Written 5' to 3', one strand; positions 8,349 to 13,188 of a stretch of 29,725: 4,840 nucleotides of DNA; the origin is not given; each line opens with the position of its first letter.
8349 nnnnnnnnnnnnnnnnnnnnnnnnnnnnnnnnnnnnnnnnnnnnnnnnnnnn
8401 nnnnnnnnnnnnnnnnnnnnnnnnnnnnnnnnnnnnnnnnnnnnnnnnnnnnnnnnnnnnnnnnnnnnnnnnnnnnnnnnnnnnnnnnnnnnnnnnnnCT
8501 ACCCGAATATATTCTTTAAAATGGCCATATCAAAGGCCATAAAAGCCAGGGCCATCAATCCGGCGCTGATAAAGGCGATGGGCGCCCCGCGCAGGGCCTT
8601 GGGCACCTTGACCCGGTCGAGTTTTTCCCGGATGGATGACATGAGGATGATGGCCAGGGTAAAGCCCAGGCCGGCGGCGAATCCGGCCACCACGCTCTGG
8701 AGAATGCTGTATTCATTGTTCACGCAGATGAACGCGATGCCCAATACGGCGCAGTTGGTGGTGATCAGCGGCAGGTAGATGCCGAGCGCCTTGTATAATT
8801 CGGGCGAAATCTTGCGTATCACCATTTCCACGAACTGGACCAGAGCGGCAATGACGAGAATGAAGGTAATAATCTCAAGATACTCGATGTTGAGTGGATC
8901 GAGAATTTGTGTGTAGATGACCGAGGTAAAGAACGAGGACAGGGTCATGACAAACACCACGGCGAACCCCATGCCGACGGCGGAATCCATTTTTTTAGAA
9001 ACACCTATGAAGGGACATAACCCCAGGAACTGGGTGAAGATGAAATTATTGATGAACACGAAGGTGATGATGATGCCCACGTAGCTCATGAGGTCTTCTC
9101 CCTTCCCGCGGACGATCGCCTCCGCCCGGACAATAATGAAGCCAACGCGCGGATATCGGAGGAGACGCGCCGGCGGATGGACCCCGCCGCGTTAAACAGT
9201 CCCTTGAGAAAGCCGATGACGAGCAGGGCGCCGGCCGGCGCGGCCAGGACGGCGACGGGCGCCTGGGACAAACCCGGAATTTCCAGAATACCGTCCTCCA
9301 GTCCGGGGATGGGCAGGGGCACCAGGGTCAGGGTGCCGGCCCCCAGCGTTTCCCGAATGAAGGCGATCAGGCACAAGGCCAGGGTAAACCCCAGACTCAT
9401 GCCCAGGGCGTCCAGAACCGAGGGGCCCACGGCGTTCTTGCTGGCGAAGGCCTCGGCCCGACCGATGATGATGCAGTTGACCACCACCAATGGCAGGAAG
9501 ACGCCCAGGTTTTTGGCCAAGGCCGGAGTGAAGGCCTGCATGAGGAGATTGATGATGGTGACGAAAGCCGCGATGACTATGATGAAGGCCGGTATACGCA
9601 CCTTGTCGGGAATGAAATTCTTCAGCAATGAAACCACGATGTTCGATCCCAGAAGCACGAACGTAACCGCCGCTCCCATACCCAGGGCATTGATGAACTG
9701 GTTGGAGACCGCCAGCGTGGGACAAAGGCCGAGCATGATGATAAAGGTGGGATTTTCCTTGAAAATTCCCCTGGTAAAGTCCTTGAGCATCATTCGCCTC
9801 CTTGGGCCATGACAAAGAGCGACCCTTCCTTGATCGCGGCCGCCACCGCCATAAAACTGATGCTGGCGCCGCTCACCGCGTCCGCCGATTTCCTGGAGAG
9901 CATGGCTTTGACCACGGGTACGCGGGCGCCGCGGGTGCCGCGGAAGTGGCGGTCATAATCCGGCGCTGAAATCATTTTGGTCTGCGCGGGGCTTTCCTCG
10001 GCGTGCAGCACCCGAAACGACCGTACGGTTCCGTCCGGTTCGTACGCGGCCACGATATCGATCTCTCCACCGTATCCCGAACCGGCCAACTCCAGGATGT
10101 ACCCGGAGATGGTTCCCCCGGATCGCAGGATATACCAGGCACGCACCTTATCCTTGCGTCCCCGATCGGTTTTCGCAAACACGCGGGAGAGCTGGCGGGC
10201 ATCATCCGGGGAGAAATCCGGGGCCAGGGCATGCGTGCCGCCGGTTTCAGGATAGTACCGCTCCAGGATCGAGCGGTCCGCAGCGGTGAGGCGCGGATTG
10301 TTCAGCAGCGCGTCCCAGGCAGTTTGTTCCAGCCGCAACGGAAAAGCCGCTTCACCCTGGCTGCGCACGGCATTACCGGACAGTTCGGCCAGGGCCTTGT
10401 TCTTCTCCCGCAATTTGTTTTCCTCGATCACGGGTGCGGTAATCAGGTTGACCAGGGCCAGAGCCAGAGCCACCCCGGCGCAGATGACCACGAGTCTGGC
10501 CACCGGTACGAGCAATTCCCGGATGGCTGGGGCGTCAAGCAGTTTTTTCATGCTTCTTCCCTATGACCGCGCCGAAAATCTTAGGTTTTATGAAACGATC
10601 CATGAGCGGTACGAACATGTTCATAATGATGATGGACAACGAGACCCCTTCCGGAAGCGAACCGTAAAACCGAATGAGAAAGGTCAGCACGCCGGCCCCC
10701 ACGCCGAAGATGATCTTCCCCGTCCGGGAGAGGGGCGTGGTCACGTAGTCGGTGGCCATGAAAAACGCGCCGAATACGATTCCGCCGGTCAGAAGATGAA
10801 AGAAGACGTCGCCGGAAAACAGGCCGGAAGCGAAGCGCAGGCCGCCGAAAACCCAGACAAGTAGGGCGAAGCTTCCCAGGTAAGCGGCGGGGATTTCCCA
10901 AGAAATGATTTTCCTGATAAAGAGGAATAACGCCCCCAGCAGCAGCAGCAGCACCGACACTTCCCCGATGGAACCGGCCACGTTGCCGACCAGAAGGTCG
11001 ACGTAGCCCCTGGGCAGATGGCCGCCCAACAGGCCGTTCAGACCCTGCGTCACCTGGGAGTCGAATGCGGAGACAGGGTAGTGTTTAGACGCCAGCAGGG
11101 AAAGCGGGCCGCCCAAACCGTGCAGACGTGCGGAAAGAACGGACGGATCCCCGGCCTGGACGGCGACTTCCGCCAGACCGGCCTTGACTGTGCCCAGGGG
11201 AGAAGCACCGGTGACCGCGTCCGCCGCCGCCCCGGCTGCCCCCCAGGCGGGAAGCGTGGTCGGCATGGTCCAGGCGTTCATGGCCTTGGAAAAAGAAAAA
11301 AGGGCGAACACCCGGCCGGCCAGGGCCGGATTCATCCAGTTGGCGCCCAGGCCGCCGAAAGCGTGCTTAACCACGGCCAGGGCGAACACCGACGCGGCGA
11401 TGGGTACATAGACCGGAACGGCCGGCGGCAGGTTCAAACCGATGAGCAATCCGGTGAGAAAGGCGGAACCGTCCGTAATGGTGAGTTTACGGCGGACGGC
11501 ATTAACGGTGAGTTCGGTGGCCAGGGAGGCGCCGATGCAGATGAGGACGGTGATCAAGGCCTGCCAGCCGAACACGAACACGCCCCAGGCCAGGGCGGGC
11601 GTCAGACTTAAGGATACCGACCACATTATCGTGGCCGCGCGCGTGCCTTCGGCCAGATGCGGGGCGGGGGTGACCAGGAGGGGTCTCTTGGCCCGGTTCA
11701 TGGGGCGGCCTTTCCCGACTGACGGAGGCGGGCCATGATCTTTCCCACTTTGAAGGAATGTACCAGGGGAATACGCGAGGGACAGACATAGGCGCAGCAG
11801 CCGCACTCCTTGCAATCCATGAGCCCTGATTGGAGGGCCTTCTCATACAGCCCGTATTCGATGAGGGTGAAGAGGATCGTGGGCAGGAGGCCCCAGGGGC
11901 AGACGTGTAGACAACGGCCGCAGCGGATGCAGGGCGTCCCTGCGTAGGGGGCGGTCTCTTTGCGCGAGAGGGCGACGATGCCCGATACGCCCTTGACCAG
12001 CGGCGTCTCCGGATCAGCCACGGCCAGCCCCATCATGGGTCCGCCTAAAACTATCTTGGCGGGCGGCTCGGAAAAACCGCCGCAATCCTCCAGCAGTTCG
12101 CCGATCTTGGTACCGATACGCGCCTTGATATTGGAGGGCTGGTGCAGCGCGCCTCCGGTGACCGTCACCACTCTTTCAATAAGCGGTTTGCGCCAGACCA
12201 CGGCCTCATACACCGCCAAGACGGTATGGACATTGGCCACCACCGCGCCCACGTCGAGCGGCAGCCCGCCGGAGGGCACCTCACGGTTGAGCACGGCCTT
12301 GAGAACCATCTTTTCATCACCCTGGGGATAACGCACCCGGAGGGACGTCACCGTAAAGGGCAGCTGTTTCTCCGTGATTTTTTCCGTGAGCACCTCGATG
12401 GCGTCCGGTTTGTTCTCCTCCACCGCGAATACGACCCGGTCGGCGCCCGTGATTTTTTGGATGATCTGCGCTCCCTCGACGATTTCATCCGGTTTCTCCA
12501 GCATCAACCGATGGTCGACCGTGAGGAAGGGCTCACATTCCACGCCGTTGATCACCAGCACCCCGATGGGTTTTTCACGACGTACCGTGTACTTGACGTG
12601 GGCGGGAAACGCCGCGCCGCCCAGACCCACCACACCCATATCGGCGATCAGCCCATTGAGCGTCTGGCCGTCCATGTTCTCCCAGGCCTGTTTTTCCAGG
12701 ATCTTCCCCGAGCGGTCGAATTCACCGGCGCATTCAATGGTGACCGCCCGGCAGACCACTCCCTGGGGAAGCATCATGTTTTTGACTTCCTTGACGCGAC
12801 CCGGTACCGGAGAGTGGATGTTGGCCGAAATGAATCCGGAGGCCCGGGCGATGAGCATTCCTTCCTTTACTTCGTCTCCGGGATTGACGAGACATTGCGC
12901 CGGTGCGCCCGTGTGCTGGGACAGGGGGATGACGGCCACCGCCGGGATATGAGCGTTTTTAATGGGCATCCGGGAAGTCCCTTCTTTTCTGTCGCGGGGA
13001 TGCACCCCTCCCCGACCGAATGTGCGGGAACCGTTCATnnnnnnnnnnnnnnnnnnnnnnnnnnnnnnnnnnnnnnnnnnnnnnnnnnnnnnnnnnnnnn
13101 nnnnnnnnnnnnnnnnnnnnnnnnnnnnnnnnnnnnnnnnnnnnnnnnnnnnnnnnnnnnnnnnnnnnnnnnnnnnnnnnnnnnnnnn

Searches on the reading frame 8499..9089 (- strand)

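Call 18: search_protein_families(library=pfam, proteins=[window:8499-9089:-], max_evalue=0.001)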
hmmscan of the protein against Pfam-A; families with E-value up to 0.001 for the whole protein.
window:8499-9089:- (196 aa): 1 family
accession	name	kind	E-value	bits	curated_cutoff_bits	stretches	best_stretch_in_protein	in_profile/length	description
PF02508.19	Rnf-Nqr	-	7.4e-63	212.1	23.8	1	4-188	2-172/174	Rnf-Nqr subunit, membrane protein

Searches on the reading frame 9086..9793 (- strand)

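Call 18: search_protein_families(library=pfam, proteins=[window:9086-9793:-], max_evalue=0.001)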
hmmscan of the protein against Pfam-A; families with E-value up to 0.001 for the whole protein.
window:9086-9793:- (235 aa): 1 family
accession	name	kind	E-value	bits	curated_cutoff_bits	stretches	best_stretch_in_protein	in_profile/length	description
PF02508.19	Rnf-Nqr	-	2.9e-63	213.5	23.8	1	3-196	2-173/174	Rnf-Nqr subunit, membrane protein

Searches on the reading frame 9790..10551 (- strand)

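Call 18: search_protein_families(library=pfam, proteins=[window:9790-10551:-], max_evalue=0.001)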
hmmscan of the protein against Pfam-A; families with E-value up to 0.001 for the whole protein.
window:9790-10551:- (253 aa): 1 family
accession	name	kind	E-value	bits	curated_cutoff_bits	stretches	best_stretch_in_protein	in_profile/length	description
PF04205.19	FMN_bind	-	8.3e-09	36.4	22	1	159-242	1-74/77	FMN-binding domain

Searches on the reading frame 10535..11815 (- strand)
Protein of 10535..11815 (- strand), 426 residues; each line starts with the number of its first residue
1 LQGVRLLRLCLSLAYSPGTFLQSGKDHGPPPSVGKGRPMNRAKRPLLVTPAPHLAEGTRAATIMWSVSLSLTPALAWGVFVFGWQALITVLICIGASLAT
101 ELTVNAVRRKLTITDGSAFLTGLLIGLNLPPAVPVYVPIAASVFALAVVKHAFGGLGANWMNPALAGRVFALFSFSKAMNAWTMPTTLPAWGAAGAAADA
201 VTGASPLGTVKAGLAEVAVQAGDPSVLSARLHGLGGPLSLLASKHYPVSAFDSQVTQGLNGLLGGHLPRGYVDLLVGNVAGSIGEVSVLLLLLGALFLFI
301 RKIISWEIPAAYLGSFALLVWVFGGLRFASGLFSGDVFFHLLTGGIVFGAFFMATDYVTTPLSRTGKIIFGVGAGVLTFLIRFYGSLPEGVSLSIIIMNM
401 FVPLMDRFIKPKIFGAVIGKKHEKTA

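Call 18: search_protein_families(library=pfam, proteins=[window:10535-11815:-], max_evalue=0.001)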
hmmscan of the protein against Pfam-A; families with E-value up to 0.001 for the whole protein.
window:10535-11815:- (426 aa): 1 family
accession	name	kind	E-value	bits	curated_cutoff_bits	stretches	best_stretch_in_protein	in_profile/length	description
PF03116.20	NQR2_RnfD_RnfE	-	2.1e-104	349.5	27.7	1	48-415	2-296/296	NQR2, RnfD, RnfE family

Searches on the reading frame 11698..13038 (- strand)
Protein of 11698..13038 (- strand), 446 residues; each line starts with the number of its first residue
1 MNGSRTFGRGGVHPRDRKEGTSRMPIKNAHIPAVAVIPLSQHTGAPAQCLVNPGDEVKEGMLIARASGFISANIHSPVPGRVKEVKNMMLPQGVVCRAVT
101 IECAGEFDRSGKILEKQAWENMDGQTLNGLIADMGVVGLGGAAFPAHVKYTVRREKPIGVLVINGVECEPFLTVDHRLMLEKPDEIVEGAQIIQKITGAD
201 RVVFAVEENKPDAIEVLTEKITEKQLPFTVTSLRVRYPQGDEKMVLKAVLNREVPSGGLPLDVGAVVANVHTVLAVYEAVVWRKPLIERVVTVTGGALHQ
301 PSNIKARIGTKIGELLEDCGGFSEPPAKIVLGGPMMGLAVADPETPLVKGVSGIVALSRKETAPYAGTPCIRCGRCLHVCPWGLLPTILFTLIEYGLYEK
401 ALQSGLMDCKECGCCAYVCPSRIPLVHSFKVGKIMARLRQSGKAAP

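Call 18: search_protein_families(library=pfam, proteins=[window:11698-13038:-], max_evalue=0.001)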
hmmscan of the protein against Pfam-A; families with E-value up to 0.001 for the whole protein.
window:11698-13038:- (446 aa): 10 families
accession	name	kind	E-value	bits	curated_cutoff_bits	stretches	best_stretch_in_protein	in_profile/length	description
PF01512.22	Complex1_51K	-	5.5e-49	166.3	31.2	1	131-278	1-150/150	Nuo51 FMN-binding domain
PF13375.12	RnfC_N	-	1.9e-29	102.1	25.6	1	9-105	4-100/101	RnfC Barrel sandwich hybrid domain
PF10531.15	SLBB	-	1.4e-11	44.4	27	1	290-338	1-54/55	SLBB domain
PF13237.11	Fer4_10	-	8.1e-08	32.5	25.5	1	369-420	8-53/53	4Fe-4S dicluster domain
PF12838.12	Fer4_7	-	8.6e-08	33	27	1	370-422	2-51/52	4Fe-4S dicluster domain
PF13183.11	Fer4_8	-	8.3e-06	26.7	27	1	369-423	4-68/68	4Fe-4S dicluster domain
PF13746.11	Fer4_18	-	7.4e-05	23.4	27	0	401-431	53-83/114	4Fe-4S dicluster domain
PF13187.11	Fer4_9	-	8.7e-05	22.9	27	1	370-422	2-50/52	4Fe-4S dicluster domain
PF13484.11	Fer4_16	-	9.3e-05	23.6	30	0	369-382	52-65/66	4Fe-4S double cluster binding domain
PF12798.12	Fer4_3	-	0.00014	22.8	27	0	370-383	1-14/15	4Fe-4S binding domain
